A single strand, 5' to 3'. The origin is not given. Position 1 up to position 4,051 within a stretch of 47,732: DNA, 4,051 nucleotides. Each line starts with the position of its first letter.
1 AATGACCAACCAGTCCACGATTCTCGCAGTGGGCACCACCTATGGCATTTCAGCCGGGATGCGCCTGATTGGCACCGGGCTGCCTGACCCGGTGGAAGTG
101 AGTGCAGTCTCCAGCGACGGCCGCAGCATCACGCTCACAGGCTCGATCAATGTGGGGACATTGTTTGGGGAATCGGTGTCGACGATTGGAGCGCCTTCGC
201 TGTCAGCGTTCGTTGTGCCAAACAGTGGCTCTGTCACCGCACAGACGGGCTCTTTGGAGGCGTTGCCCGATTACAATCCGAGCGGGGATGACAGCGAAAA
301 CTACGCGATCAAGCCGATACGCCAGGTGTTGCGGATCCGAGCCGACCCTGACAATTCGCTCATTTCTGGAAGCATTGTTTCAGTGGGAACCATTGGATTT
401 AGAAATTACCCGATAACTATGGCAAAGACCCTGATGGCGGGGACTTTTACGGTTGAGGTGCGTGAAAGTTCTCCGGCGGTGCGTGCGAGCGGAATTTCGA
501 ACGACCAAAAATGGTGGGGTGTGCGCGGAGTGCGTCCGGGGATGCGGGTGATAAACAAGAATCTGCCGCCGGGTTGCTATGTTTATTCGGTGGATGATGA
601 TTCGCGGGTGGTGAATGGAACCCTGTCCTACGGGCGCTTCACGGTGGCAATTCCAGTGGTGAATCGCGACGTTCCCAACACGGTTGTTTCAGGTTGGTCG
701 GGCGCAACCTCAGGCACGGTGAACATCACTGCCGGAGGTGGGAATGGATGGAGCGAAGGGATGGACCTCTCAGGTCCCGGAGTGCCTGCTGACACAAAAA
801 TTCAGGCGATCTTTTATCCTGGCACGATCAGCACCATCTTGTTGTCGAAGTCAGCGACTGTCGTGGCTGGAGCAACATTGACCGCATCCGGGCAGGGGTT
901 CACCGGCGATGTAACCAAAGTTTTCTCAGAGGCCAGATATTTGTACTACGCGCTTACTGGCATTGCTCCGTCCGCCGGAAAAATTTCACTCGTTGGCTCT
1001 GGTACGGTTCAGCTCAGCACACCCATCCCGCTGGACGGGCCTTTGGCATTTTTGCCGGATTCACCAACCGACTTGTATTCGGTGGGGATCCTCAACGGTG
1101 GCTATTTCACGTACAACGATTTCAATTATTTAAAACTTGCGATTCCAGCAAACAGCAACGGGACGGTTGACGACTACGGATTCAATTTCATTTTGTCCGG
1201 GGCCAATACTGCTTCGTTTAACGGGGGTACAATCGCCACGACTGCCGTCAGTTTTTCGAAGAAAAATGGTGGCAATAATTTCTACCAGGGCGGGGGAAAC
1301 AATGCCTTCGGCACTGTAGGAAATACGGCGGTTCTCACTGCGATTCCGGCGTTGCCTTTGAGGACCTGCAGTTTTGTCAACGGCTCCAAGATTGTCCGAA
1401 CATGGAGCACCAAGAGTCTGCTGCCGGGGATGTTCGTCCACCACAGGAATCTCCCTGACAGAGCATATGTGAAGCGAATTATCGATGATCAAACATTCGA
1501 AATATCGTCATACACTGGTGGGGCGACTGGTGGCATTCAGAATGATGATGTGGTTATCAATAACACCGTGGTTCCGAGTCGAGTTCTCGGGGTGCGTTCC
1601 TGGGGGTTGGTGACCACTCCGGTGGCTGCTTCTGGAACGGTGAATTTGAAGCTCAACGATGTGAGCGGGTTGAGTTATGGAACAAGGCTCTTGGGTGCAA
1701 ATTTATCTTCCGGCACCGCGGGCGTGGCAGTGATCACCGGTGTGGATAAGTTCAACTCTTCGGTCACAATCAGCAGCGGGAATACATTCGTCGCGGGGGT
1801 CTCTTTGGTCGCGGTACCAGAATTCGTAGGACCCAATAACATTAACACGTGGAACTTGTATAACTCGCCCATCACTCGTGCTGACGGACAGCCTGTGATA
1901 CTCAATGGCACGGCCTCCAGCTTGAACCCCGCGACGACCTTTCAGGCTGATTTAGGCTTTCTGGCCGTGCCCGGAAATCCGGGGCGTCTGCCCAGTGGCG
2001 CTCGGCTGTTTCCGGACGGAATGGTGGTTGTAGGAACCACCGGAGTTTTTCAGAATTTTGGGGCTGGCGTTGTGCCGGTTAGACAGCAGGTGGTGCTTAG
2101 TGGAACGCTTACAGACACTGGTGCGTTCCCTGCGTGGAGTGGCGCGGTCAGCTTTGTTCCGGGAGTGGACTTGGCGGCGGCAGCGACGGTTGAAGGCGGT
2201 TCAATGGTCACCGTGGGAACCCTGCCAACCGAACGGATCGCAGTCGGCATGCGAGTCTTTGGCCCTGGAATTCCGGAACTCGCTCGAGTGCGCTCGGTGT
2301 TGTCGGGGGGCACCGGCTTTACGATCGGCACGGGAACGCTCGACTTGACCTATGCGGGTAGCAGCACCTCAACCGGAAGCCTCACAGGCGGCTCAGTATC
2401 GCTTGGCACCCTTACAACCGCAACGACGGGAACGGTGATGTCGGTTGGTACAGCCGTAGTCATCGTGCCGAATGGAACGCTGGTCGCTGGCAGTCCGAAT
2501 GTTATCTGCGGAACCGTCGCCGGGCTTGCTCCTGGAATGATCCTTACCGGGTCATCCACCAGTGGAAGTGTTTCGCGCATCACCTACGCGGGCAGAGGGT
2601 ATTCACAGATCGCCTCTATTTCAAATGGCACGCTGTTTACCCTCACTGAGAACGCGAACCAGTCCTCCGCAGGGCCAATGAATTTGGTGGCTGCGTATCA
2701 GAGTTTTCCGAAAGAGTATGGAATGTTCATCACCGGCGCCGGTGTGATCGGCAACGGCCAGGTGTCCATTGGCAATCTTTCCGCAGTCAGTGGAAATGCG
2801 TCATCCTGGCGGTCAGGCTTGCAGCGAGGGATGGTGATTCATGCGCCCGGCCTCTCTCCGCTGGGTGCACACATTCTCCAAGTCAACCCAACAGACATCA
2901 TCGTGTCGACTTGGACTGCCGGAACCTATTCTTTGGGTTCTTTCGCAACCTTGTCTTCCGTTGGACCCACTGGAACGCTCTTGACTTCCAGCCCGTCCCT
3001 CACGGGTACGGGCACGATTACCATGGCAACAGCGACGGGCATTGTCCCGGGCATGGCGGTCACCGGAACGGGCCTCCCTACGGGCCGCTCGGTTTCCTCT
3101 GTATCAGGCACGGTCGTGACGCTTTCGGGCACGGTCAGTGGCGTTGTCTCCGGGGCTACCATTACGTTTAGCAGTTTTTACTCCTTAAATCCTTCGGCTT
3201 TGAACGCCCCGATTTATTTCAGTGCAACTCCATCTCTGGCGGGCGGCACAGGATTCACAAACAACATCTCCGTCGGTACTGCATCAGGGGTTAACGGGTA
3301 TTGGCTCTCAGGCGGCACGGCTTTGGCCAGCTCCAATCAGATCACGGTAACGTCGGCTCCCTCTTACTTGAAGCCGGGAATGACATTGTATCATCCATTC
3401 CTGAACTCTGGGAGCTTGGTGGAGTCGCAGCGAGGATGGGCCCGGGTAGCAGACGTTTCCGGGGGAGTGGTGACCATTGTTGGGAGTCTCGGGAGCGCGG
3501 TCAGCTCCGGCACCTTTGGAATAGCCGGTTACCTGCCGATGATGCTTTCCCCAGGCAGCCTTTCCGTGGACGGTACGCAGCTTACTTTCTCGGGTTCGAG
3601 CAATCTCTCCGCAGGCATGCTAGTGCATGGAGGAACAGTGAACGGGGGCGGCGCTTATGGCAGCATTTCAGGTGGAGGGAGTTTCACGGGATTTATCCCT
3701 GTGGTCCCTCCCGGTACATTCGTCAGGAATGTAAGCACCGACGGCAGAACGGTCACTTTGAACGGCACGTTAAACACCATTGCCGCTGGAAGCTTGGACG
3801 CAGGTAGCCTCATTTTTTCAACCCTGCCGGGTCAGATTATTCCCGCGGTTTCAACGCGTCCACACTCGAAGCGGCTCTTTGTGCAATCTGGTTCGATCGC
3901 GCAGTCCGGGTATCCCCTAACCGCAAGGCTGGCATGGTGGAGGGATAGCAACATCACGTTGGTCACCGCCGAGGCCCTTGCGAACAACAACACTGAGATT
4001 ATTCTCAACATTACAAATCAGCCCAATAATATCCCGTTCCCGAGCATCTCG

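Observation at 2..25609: A 25.6-kb single ORF (>=8,535 aa) combining RCC1, NHL, Ig-like, LamG and PDZ domains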

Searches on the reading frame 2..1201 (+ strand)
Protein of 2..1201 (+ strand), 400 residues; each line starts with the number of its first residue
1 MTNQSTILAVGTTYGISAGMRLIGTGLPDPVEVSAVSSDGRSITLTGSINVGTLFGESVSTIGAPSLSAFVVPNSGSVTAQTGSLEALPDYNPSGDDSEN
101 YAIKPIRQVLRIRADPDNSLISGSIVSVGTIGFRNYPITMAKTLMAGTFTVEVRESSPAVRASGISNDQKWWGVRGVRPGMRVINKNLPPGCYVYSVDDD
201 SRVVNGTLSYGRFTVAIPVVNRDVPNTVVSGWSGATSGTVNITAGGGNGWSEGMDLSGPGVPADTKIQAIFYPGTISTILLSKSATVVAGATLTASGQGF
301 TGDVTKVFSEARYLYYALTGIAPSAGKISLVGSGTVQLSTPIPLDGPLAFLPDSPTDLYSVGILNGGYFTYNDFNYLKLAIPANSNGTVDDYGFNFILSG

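Call 24: find_related_loci(query=window:2-1201:+, collection=metagenome_contigs, flank=10000)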
Query window:2-1201:+ (400 aa) in metagenome_contigs; peptide patterns used: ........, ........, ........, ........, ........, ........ (x = any residue, [..] = any of these).
155 stretches matched a pattern, but none encodes a relative of the query by tblastn (E <= 1e-3).

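Call 25: find_related_loci(query=window:2-1201:+, collection=genome_contigs, flank=10000)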
Query window:2-1201:+ (400 aa) in genome_contigs; peptide patterns used: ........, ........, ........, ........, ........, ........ (x = any residue, [..] = any of these).
49 stretches matched a pattern, but none encodes a relative of the query by tblastn (E <= 1e-3).

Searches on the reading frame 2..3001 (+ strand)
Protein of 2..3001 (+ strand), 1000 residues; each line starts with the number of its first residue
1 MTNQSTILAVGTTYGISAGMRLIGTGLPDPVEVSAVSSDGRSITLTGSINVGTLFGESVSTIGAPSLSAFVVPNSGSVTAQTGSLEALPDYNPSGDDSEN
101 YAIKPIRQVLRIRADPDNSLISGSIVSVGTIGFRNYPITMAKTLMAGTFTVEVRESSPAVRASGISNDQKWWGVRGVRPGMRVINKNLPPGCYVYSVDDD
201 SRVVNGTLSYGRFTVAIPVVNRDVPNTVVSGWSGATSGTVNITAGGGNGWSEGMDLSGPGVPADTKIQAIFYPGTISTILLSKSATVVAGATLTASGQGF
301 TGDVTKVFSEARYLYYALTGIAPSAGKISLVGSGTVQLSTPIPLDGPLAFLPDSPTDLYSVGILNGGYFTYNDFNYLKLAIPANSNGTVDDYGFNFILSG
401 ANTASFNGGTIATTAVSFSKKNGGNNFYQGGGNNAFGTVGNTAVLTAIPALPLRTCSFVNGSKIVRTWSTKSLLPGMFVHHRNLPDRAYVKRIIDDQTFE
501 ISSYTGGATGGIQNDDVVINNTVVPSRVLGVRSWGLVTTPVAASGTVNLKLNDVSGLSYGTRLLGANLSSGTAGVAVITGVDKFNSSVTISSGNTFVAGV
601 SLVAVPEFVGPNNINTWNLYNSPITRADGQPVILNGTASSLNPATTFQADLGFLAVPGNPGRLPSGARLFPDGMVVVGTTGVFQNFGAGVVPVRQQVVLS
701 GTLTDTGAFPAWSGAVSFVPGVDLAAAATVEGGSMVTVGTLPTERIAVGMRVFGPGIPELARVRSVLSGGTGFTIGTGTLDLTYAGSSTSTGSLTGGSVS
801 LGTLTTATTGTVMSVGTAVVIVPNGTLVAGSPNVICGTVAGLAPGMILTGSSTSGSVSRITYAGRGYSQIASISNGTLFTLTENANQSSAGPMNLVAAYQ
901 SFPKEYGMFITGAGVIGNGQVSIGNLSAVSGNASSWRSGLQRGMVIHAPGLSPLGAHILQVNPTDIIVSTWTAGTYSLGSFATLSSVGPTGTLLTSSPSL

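Call 18: search_protein_families(library=ncbifam, proteins=[window:2-3001:+], max_evalue=0.05)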
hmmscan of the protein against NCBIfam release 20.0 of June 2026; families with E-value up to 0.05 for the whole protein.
window:2-3001:+ (1000 aa): 0 families

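Call 54: search_protein_families(library=phrogs, proteins=[window:2-3001:+], max_evalue=0.05)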
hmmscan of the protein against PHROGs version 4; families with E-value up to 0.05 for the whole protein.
window:2-3001:+ (1000 aa): 0 families

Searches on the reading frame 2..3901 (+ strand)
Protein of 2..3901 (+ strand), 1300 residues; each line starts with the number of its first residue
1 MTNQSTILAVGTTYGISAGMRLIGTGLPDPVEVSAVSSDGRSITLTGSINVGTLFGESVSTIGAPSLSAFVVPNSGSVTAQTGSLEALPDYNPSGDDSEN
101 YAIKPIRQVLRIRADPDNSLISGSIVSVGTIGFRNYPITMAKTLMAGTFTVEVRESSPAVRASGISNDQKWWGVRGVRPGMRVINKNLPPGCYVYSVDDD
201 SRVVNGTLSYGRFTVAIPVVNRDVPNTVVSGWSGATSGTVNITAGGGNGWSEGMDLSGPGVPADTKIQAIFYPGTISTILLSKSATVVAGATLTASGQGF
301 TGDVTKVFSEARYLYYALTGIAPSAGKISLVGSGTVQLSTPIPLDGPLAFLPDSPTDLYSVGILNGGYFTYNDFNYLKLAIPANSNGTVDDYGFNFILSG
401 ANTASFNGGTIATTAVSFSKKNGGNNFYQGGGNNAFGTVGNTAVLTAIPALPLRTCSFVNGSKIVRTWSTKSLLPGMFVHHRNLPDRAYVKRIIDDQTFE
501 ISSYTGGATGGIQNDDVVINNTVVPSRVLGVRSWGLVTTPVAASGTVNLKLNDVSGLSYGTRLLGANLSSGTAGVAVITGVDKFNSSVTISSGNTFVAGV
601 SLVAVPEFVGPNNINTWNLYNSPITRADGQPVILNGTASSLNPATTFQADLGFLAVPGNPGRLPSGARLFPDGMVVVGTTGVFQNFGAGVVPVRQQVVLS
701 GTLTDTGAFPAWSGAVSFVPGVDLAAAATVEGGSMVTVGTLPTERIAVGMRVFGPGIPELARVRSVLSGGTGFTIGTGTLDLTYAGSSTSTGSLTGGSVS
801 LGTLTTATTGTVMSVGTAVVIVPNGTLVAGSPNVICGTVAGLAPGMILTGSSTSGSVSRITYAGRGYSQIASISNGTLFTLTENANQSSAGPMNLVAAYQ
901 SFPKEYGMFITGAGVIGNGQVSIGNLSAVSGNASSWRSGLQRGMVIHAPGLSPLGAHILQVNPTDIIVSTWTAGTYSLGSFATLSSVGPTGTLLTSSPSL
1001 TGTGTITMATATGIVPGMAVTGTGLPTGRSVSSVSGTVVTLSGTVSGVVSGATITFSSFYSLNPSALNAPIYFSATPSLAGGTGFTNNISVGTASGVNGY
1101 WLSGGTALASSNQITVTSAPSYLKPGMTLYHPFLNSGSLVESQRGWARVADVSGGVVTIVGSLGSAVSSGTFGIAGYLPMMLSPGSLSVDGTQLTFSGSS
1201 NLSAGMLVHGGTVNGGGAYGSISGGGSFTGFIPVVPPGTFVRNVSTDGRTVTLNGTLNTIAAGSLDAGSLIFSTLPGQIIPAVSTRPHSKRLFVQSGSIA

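Call 23: find_homologous_proteins(query=window:2-3901:+, max_evalue=0.001)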
Query window:2-3901:+: 8000 candidates shared short words with the query, none scored E <= 0.001.
